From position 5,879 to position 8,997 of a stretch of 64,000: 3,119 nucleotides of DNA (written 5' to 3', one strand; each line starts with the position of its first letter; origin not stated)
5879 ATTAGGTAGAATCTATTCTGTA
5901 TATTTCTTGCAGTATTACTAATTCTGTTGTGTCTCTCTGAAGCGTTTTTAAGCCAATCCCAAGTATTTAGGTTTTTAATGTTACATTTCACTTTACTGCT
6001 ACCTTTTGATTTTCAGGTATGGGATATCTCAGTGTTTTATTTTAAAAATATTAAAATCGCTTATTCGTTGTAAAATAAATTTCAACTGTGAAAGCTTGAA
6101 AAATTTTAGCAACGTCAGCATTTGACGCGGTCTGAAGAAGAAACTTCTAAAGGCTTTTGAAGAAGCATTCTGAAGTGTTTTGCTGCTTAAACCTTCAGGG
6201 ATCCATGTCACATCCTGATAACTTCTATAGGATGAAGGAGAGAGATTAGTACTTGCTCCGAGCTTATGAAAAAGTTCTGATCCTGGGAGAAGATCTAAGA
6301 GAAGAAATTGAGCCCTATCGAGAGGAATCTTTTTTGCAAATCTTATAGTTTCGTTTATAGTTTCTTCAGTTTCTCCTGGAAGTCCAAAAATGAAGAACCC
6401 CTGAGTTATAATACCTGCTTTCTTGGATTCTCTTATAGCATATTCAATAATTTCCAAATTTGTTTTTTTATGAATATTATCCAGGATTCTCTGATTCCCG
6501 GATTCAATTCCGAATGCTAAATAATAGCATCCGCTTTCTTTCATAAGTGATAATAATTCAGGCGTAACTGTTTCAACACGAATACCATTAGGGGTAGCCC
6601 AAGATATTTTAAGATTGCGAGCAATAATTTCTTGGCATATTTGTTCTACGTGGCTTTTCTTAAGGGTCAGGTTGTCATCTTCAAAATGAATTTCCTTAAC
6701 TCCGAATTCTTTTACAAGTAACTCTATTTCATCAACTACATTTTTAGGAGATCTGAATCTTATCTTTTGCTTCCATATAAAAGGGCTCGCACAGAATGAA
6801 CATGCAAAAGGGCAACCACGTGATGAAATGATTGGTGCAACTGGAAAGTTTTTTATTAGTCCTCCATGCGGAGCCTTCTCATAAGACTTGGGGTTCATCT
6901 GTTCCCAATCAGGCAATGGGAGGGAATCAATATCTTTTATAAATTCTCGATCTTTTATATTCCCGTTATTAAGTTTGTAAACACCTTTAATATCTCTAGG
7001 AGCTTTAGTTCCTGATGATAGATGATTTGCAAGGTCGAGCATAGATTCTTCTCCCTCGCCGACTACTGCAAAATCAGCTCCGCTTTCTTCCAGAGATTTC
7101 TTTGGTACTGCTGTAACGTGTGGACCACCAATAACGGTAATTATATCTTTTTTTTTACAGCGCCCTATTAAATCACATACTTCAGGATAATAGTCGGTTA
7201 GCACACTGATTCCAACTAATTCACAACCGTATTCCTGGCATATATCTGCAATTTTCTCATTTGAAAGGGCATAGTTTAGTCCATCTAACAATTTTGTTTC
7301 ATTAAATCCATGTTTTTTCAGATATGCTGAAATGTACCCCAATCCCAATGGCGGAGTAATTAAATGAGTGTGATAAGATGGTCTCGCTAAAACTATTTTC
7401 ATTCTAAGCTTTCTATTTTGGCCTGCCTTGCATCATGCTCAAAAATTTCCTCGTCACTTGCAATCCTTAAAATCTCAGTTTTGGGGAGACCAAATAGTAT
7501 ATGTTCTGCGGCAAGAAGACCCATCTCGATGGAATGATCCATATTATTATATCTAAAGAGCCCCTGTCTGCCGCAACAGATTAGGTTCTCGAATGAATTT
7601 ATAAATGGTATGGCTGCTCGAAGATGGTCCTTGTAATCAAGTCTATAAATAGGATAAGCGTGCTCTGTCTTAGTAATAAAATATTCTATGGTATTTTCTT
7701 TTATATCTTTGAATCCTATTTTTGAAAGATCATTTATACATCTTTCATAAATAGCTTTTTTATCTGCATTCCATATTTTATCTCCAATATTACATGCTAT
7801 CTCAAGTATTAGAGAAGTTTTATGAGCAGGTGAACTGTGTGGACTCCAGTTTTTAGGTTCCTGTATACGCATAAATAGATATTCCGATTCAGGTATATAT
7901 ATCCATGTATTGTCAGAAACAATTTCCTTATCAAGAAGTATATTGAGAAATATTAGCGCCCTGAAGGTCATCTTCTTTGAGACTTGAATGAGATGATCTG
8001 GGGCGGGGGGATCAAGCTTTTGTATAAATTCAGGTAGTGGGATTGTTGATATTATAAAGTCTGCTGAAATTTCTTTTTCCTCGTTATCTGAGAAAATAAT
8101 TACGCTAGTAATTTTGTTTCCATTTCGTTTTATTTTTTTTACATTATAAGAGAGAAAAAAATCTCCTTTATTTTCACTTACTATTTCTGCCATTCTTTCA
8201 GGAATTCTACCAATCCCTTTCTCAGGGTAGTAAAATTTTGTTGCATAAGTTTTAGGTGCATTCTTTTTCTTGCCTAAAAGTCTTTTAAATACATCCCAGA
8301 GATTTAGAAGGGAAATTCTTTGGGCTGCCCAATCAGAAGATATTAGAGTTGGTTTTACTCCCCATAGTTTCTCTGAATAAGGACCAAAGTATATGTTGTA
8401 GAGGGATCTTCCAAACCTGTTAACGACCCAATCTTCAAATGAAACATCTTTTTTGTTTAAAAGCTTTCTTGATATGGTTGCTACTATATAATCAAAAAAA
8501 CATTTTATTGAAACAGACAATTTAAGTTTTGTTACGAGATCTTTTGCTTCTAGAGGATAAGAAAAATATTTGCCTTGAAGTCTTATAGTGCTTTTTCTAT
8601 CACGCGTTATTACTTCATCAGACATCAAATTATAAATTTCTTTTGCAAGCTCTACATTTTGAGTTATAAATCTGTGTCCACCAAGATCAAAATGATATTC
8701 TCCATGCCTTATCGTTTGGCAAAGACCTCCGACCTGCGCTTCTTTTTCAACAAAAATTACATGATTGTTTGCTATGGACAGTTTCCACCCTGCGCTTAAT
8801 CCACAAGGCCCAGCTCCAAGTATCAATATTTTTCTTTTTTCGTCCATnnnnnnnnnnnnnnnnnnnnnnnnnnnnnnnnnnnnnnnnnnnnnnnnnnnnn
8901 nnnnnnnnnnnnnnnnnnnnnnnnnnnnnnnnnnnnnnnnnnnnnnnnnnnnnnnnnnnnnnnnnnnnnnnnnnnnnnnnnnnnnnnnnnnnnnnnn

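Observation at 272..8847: Compact minus-strand operon of FAD oxidoreductase, B12-radical-SAM, two large polytopic membrane proteins and a membrane-anchored sulfatase-like protein; candidate undescribed glycan/glycolipid modification module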

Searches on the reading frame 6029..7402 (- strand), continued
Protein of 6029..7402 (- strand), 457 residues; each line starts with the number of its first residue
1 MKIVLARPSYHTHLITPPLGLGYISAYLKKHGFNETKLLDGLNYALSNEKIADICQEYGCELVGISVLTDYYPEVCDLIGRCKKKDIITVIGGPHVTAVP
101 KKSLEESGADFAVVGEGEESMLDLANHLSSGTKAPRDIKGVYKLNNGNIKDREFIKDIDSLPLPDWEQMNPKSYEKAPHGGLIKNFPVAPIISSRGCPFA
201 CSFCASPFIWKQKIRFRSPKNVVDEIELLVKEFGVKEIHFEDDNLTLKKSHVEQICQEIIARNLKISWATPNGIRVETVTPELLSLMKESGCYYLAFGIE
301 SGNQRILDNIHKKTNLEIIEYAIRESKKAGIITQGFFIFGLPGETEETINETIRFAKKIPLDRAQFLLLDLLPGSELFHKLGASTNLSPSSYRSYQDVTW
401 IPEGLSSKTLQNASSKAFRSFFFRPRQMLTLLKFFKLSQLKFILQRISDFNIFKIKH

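Call 76: search_protein_families(library=ncbifam, proteins=[L086:19096-19893:+, L086:17166-19139:+], max_evalue=0.00001)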
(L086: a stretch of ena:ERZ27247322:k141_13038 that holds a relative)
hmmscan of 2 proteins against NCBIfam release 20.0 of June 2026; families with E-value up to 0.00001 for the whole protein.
L086:19096-19893:+ (265 aa): 16 families
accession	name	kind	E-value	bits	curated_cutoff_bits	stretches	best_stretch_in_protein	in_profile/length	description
NF047588.1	GlcsyltransPgfSStrep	equivalog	5.4e-19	68.5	500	1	26-198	2-169/308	glycosyltransferase PgfS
NF007986.1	PRK10714.1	equivalog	1.6e-18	66.8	529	1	22-191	3-167/316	undecaprenyl-phosphate 4-deoxy-4-formamido-L-arabinose transferase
NF041875.1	EPS_EpsD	equivalog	7.2e-14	51.9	370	1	28-131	2-102/325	exopolysaccharide biosynthesis glycosyltransferase EpsD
TIGR03937.1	PgaC_IcaA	equivalog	1.7e-13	50.3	422.3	1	18-118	38-135/407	poly-beta-1,6-N-acetyl-D-glucosamine synthase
TIGR04283.1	glyco_like_mftF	equivalog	2.3e-13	50.3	182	1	28-134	2-99/221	TIGR04283 family arsenosugar biosynthesis glycosyltransferase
NF058614.1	PPMAGASynPpgS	equivalog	3.8e-13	49.4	370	1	29-231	4-197/226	polyprenyl-phospho-N-acetylgalactosaminyl synthase PpgS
TIGR04182.1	glyco_TIGR04182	equivalog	9.3e-13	48.2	325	1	28-252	3-215/293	S-layer glycoprotein N-glycosyltransferase AglJ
NF038302.1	EPS_HpsE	equivalog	8.8e-12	44.6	300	1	26-120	2-98/307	hormogonium polysaccharide biosynthesis glycosyltransferase HpsE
NF041391.1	DPhHxTase_Halo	equivalog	8.9e-12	44.4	375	1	33-242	3-196/213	dolichyl-phosphate hexose transferase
NF047683.1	TeichurnBiosyTuaG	equivalog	1.6e-11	44.3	400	1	27-134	8-112/252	teichuronic acid biosynthesis protein TuaG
NF007482.0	PRK10073.1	equivalog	6.6e-11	41.8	423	1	25-118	6-95/334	glycosyltransferase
NF010496.0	PRK13915.1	equivalog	1.2e-09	37.7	262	1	25-123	31-131/307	glucosyl-3-phosphoglycerate synthase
TIGR03469.1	HpnB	hypoth_equivalog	2.4e-09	36.7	379.25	1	25-132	44-159/386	hopene-associated glycosyltransferase HpnB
NF050050.1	ProtGlycPglI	equivalog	3.9e-08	33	500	1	26-153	3-128/306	GalNAc(5)-diNAcBac-PP-undecaprenol beta-1,3-glucosyltransferase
NF045692.1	OglycostaseCruG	equivalog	2.5e-07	30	600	1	14-84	30-97/386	2'-O-glycosyltransferase CruG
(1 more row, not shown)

L086:17166-19139:+ (657 aa): 0 families

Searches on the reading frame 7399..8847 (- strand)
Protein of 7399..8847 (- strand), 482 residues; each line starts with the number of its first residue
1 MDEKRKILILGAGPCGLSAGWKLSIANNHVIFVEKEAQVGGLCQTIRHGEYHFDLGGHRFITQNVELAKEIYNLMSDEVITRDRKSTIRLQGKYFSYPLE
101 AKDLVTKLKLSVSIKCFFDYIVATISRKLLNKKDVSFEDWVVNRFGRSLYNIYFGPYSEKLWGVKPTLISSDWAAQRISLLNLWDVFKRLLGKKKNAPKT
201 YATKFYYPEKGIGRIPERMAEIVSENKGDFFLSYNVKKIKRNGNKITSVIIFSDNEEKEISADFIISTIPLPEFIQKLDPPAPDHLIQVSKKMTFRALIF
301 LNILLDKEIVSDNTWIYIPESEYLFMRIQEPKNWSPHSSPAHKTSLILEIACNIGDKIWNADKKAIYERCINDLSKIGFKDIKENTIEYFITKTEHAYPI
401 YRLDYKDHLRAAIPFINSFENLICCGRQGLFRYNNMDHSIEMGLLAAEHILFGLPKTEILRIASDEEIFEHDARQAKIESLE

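Call 5: search_protein_families(library=pfam, proteins=[window:7399-8847:-], max_evalue=0.01)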
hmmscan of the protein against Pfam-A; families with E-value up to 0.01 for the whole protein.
window:7399-8847:- (482 aa): 9 families
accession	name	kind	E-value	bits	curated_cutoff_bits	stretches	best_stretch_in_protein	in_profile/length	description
PF01593.30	Amino_oxidase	-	4.4e-23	82.7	19.8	1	15-385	2-371/443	Flavin containing amine oxidoreductase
PF13450.12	NAD_binding_8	-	3.3e-11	43.7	21.9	1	9-64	1-57/68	NAD(P)-binding Rossmann-like domain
PF03275.19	GLF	-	0.00014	22.1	26.3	0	208-354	45-160/203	UDP-galactopyranose mutase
PF12831.13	FAD_oxidored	-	0.00043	20.1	27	0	7-43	2-38/416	FAD dependent oxidoreductase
PF13738.12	Pyr_redox_3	-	0.0015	18.3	30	0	8-39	1-32/305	Pyridine nucleotide-disulphide oxidoreductase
PF00890.30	FAD_binding_2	-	0.0021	17.8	20.4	0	7-41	2-36/414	FAD binding domain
PF01494.25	FAD_binding_3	-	0.0027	17.4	22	0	6-37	3-34/349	FAD binding domain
PF07992.20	Pyr_redox_2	-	0.0028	17.6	26.1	0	6-85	2-81/291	Pyridine nucleotide-disulphide oxidoreductase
PF01946.23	Thi4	-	0.0075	16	26.2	0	6-41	19-55/235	Thi4 family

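Call 6: search_protein_families(library=ncbifam, proteins=[window:7399-8847:-], max_evalue=0.01)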
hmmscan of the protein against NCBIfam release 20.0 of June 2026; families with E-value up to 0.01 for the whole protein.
window:7399-8847:- (482 aa): 34 families (the best 25 are shown)
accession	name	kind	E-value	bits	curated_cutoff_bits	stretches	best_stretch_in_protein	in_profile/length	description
NF005547.0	PRK07208.1-3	equivalog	3.7e-120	401.8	380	1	1-451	1-442/465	hypothetical protein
NF005548.0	PRK07208.1-4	equivalog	7.5e-114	381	389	1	3-475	2-474/488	hypothetical protein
NF005545.0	PRK07208.1-1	equivalog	6.4e-89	298.6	451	1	2-471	5-482/504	hypothetical protein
NF005546.0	PRK07208.1-2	equivalog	7.2e-87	292.1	418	2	77-472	108-525/527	hypothetical protein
NF005549.0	PRK07208.1-5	equivalog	4.1e-60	203.7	587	2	78-451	110-512/534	hypothetical protein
NF005560.0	PRK07233.1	equivalog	4e-29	101.7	252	1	6-449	2-427/435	hypothetical protein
TIGR00031.1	UDP-GALP_mutase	equivalog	2.7e-12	46.3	303.75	2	6-171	3-169/378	UDP-galactopyranose mutase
TIGR02734.1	crtI_fam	subfamily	4e-11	42.3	238.1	2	8-78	2-70/504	phytoene desaturase family protein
NF058655.1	CrtID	equivalog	7.1e-11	41.6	640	2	7-59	1-53/478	bifunctional phytoene desaturase/3,4-desaturase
NF042421.1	hydcarot_desat_CrtD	equivalog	8.4e-11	41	500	2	6-85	3-80/487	1-hydroxycarotenoid 3,4-desaturase CrtD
TIGR03467.1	HpnE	equivalog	2.2e-10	40.4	283.05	1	8-374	2-354/430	hydroxysqualene dehydroxylase HpnE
NF008845.0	PRK11883.1-5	equivalog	9.1e-10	37.4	560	2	2-100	2-108/468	protoporphyrinogen oxidase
TIGR00562.1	proto_IX_ox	equivalog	1.7e-08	33.5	97.85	1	4-310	2-322/470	protoporphyrinogen oxidase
TIGR02733.1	desat_CrtD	equivalog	8.7e-08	31.3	549.7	1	5-57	2-54/492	C-3',4' desaturase CrtD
NF008843.0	PRK11883.1-3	equivalog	1e-07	31.4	406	1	5-85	2-87/424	protoporphyrinogen oxidase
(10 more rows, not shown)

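Call 45: search_solved_structures(query=window:7399-8847:-, max_evalue=0.001)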
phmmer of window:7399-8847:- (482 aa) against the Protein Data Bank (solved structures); distinct sequences matched with E-value up to 0.001: 23.
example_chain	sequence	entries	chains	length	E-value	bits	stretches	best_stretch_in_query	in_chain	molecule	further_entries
4u8l_A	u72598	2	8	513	4.6e-31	111.3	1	6-454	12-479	UDP-galactopyranose mutase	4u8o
3ute_A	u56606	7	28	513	9.2e-31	110.3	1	6-386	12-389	UDP-galactopyranose mutase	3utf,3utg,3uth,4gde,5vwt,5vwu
3uka_A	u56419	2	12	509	1e-30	110.2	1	6-385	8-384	UDP-galactopyranose mutase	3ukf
4u8i_A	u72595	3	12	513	1e-30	110.2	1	6-454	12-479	UDP-galactopyranose mutase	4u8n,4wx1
3ukl_A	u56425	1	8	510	1e-30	110.2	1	6-385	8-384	UDP-galactopyranose mutase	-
3ukh_A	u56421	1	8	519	1.1e-30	110.1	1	6-385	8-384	UDP-galactopyranose mutase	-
4u8k_A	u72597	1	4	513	1.6e-30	109.5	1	6-386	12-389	UDP-galactopyranose mutase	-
3ukq_A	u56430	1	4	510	2.6e-30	108.8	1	6-385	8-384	UDP-galactopyranose mutase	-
3ukk_A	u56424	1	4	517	2.8e-30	108.7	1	6-385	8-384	UDP-galactopyranose mutase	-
3ukp_A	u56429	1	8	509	6.7e-30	107.5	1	6-385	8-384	UDP-galactopyranose mutase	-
4u8j_A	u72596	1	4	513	1.3e-29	106.5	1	6-386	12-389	UDP-galactopyranose mutase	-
4u8m_A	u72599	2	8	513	1.6e-29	106.2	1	6-386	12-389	UDP-galactopyranose mutase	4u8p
5hhf_A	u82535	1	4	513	1.8e-29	106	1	6-454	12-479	UDP-galactopyranose mutase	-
4dsg_A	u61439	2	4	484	2.5e-26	95.7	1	6-456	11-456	UDP-galactopyranose mutase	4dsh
3gf4_A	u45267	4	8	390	1.5e-08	37.1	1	4-170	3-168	UDP-galactopyranose mutase | Probable UDP-galactopyranose mutase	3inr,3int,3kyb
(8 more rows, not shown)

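Call 47: search_solved_structures(query=window:7399-8847:-, max_evalue=1e-25, show_alignments=1)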
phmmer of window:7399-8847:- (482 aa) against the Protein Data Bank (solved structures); distinct sequences matched with E-value up to 1e-25: 14.
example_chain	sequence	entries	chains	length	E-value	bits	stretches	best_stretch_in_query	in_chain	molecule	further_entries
4u8l_A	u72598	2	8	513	4.6e-31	111.3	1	6-454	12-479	UDP-galactopyranose mutase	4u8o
3ute_A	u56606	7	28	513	9.2e-31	110.3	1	6-386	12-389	UDP-galactopyranose mutase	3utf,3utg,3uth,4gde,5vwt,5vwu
3uka_A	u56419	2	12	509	1e-30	110.2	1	6-385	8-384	UDP-galactopyranose mutase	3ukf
4u8i_A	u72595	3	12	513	1e-30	110.2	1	6-454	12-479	UDP-galactopyranose mutase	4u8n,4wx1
3ukl_A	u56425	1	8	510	1e-30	110.2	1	6-385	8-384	UDP-galactopyranose mutase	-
3ukh_A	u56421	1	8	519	1.1e-30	110.1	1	6-385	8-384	UDP-galactopyranose mutase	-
4u8k_A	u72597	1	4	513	1.6e-30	109.5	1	6-386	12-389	UDP-galactopyranose mutase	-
3ukq_A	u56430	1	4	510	2.6e-30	108.8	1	6-385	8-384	UDP-galactopyranose mutase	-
3ukk_A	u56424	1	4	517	2.8e-30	108.7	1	6-385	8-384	UDP-galactopyranose mutase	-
3ukp_A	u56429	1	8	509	6.7e-30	107.5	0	6-385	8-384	UDP-galactopyranose mutase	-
4u8j_A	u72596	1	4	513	1.3e-29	106.5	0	6-386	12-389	UDP-galactopyranose mutase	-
4u8m_A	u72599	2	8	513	1.6e-29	106.2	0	6-386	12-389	UDP-galactopyranose mutase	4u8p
5hhf_A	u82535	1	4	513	1.8e-29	106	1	6-454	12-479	UDP-galactopyranose mutase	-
4dsg_A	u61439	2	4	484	2.5e-26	95.7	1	6-456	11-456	UDP-galactopyranose mutase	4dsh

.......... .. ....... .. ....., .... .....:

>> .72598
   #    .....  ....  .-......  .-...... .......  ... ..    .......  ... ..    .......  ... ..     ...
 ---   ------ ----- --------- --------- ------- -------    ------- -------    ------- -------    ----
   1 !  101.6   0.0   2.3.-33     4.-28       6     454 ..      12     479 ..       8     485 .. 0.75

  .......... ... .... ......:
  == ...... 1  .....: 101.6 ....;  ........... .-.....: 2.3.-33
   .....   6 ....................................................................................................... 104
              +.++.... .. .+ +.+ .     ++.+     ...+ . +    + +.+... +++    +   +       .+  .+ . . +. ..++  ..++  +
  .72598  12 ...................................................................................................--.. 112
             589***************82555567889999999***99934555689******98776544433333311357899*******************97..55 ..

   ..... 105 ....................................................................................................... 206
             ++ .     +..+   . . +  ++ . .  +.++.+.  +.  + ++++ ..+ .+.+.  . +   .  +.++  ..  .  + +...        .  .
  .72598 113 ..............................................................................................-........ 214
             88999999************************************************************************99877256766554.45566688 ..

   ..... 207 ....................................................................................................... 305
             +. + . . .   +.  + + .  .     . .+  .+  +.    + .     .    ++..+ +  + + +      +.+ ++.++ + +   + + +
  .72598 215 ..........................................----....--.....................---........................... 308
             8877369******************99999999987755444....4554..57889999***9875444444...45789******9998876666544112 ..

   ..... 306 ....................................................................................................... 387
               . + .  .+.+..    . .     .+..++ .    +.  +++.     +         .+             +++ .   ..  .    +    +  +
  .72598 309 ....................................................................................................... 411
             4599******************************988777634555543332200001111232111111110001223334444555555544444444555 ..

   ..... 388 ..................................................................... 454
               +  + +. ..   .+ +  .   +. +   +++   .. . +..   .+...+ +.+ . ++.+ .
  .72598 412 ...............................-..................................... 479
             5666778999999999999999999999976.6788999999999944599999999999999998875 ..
